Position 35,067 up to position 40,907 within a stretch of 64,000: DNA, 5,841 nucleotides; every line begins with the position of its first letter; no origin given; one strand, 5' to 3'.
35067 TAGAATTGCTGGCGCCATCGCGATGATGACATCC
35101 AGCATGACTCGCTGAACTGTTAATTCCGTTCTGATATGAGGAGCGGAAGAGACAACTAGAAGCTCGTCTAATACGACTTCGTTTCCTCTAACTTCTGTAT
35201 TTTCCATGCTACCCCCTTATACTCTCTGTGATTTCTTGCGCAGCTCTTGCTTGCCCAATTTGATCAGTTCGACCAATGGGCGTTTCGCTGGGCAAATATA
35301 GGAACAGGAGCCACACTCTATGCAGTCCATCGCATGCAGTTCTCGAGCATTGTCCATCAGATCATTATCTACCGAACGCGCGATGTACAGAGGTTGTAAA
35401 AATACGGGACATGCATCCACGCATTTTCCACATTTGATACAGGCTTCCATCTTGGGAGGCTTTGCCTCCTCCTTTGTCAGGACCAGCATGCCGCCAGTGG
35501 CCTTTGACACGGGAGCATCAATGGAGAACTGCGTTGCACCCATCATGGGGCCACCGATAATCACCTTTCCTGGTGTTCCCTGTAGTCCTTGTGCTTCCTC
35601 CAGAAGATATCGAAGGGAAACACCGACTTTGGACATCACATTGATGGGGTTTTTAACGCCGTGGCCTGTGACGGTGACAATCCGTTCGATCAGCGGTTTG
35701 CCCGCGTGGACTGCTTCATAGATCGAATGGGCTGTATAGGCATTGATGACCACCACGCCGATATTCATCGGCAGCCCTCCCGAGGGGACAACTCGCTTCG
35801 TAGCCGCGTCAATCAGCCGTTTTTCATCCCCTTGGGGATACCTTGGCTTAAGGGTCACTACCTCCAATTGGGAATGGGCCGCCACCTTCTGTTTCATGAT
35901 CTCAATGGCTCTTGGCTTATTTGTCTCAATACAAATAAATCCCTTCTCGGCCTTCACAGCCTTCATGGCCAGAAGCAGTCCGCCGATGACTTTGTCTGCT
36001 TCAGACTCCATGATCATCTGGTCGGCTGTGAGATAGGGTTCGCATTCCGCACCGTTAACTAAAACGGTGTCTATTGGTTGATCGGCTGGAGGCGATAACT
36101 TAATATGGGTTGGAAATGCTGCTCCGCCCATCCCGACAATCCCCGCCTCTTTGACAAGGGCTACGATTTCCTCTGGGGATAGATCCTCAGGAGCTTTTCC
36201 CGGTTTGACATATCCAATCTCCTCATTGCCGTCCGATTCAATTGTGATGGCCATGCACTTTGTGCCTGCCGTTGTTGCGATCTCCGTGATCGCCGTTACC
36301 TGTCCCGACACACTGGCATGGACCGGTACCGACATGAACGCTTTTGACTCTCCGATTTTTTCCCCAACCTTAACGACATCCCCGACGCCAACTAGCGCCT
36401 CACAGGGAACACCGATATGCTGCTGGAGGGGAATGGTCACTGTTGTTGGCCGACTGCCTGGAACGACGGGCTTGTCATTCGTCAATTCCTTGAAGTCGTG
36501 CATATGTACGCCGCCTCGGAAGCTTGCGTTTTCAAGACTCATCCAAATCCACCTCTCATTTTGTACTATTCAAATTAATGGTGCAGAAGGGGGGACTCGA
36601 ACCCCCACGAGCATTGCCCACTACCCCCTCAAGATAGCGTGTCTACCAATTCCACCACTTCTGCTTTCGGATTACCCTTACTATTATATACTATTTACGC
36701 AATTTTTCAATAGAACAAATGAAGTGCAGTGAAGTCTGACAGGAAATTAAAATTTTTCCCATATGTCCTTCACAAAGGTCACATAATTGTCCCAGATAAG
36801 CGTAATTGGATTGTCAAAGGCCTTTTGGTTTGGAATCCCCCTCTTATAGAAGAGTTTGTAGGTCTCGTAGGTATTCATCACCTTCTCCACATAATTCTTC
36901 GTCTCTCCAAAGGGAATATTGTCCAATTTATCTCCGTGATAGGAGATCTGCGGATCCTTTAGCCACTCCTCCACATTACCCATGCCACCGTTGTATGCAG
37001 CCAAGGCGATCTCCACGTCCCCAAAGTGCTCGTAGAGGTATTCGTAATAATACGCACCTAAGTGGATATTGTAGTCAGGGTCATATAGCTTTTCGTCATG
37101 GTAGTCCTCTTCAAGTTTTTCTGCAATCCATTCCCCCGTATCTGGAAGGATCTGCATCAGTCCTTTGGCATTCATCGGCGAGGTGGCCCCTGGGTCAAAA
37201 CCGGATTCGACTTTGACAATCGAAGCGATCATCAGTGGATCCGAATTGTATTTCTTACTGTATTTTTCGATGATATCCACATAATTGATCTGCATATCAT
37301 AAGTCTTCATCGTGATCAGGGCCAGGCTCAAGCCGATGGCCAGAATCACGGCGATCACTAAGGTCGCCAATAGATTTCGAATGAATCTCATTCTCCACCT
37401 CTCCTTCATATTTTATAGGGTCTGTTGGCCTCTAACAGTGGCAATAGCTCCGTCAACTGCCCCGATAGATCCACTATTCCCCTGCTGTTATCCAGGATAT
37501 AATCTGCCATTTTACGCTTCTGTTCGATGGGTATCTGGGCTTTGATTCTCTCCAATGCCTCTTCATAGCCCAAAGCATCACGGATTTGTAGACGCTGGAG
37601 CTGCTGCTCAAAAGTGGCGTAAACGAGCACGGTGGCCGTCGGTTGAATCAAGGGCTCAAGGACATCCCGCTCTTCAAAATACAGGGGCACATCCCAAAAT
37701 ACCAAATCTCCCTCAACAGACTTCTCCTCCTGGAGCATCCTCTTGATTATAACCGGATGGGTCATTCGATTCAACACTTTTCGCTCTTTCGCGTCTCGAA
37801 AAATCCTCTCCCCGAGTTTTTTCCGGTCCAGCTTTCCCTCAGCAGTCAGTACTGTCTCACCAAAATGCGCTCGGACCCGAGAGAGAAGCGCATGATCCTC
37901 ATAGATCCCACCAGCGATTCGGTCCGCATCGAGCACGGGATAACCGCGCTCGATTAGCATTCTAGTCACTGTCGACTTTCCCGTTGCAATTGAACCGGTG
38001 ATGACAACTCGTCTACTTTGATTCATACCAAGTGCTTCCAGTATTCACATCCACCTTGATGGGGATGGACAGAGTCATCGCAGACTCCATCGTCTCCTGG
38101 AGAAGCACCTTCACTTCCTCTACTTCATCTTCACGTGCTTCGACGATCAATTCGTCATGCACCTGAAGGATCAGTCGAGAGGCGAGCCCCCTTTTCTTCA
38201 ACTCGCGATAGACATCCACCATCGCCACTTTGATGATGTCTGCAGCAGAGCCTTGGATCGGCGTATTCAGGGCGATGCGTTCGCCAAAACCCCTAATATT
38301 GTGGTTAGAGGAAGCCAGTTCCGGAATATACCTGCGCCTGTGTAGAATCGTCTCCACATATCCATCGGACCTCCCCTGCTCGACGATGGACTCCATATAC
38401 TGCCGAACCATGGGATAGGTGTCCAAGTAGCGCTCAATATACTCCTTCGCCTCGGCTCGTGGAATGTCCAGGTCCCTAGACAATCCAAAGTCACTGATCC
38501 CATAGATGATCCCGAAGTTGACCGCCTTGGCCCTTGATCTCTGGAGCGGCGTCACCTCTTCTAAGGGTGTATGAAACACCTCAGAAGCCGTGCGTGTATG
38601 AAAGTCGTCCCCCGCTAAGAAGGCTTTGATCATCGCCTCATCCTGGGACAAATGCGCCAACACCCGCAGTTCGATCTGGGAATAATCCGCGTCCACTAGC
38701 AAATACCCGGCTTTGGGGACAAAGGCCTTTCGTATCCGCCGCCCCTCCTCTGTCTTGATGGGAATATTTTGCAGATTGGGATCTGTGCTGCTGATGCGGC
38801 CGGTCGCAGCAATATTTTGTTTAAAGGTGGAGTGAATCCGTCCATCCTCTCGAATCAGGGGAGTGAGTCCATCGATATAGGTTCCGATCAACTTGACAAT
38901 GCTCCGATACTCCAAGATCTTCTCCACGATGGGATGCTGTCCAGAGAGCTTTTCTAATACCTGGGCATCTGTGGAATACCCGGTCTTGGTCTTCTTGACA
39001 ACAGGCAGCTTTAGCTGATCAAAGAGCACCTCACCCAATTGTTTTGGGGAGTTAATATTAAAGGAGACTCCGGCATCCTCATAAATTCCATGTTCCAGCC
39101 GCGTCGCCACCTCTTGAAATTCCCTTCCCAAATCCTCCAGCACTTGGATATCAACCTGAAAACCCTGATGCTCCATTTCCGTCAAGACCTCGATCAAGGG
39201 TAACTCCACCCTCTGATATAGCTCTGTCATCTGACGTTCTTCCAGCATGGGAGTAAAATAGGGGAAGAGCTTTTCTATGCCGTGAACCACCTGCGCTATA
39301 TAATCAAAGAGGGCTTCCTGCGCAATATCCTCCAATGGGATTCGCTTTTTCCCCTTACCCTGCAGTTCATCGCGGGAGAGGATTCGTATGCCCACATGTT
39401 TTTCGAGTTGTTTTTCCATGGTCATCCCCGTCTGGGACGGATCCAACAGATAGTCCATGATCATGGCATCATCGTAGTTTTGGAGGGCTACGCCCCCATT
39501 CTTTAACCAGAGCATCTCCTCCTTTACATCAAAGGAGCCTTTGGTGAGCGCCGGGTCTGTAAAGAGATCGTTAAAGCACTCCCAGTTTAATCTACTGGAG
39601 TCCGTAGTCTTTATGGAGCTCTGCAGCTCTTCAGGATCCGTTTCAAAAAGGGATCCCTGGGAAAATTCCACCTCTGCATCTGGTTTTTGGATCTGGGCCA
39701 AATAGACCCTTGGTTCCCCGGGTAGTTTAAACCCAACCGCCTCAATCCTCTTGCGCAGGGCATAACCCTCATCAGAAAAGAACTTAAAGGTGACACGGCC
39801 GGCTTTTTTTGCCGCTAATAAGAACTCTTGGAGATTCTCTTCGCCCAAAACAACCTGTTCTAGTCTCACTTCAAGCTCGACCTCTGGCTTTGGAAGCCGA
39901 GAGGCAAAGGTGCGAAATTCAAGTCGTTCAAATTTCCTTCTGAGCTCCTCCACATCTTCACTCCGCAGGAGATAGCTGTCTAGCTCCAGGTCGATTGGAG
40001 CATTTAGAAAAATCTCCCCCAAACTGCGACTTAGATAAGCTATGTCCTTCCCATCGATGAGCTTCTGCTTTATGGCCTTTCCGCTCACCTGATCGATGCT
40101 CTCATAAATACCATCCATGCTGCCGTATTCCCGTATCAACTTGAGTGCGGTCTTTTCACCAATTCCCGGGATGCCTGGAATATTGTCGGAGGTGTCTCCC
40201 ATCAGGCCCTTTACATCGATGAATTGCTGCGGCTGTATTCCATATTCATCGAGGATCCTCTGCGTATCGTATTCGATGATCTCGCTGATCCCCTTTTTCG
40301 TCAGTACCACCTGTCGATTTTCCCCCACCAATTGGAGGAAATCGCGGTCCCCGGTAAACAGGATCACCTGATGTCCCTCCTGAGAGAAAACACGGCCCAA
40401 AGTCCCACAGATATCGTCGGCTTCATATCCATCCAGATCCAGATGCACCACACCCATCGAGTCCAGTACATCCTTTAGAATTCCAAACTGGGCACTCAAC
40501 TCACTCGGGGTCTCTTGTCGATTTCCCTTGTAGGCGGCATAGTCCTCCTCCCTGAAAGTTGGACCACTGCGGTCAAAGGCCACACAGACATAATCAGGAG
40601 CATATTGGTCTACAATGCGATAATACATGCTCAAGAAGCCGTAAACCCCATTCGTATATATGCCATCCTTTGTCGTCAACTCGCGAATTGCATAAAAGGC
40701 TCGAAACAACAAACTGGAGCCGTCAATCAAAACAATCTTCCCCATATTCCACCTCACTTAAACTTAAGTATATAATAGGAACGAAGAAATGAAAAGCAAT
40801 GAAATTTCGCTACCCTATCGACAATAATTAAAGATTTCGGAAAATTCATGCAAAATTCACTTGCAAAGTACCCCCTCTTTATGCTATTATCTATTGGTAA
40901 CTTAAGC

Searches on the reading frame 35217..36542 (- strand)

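Call 77: search_protein_families(library=pfam, proteins=[window:35217-36542:-], max_evalue=0.00001)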
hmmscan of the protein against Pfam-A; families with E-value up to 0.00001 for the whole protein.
window:35217-36542:- (441 aa): 11 families
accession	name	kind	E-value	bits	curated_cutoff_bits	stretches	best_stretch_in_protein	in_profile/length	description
PF01512.22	Complex1_51K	-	1.3e-51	174.8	31.2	1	130-275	1-149/150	Nuo51 FMN-binding domain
PF13375.12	RnfC_N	-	2.2e-33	114.7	25.6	1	7-105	2-100/101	RnfC Barrel sandwich hybrid domain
PF13237.11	Fer4_10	-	1.2e-09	38.3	25.5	1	366-418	7-53/53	4Fe-4S dicluster domain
PF13183.11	Fer4_8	-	1.4e-08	35.6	27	1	365-420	2-67/68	4Fe-4S dicluster domain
PF12838.12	Fer4_7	-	2.9e-08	34.5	27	1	368-419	2-50/52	4Fe-4S dicluster domain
PF13534.11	Fer4_17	-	4.2e-08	34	22.2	1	367-419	1-58/61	4Fe-4S dicluster domain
PF00037.32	Fer4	-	1.6e-07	31.2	21.1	0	365-380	5-20/24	4Fe-4S binding domain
PF13187.11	Fer4_9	-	5.6e-07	29.9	27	0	367-420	1-50/52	4Fe-4S dicluster domain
PF12797.12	Fer4_2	-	9.5e-07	28.8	24.5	0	366-380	8-22/22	4Fe-4S binding domain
PF12800.12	Fer4_4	-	2.3e-06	27.9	24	0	366-380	2-16/17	4Fe-4S binding domain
PF10531.15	SLBB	-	2.8e-06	27.5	27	1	288-335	1-53/55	SLBB domain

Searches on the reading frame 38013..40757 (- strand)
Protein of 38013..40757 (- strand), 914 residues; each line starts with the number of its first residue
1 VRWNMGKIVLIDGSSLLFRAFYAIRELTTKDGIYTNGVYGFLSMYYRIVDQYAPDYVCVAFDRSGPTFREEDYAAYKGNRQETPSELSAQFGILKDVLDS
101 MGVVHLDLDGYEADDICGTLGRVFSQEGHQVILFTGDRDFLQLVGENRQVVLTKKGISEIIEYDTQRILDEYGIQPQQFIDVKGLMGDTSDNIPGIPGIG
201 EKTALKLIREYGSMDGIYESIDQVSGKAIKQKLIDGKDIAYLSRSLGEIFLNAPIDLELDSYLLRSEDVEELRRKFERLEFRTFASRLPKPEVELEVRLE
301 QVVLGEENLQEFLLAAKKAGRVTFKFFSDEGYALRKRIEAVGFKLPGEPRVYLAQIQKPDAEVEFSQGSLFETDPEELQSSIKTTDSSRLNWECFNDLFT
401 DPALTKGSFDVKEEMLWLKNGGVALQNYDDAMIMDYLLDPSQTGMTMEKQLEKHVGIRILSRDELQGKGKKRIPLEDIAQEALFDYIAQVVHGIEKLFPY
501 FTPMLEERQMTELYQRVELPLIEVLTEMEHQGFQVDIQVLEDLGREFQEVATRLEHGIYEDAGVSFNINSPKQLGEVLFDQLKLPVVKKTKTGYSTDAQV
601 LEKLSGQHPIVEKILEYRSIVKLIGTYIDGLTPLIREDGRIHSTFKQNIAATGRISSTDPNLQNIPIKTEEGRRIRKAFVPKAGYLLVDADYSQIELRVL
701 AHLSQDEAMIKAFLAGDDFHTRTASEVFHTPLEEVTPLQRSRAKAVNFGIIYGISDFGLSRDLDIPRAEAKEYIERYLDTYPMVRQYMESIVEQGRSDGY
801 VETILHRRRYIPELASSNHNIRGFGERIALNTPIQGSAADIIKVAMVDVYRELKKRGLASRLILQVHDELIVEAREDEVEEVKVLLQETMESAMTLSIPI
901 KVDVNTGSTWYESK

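Call 77: search_protein_families(library=pfam, proteins=[window:38013-40757:-], max_evalue=0.00001)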
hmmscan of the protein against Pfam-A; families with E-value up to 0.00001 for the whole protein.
window:38013-40757:- (914 aa): 5 families
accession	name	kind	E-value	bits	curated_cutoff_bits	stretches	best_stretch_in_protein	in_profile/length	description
PF00476.26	DNA_pol_A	-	9.8e-166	551.8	34.3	1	539-912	3-381/381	DNA polymerase family A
PF02739.22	5_3_exonuc_N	-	4.5e-52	176.5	34.3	1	7-173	1-164/164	5'-3' exonuclease, N-terminal resolvase-like domain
PF01367.25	5_3_exonuc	-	4.5e-32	110.8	40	1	174-268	1-95/97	5'-3' exonuclease, C-terminal SAM fold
PF22619.2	DNA_polI_exo1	-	3.7e-10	40.2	27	1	385-496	30-139/140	DNA polymerase I, ribonuclease H-like domain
PF01612.26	DNA_pol_A_exo1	-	2.6e-06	27.8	23.6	0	381-480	57-152/173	3'-5' exonuclease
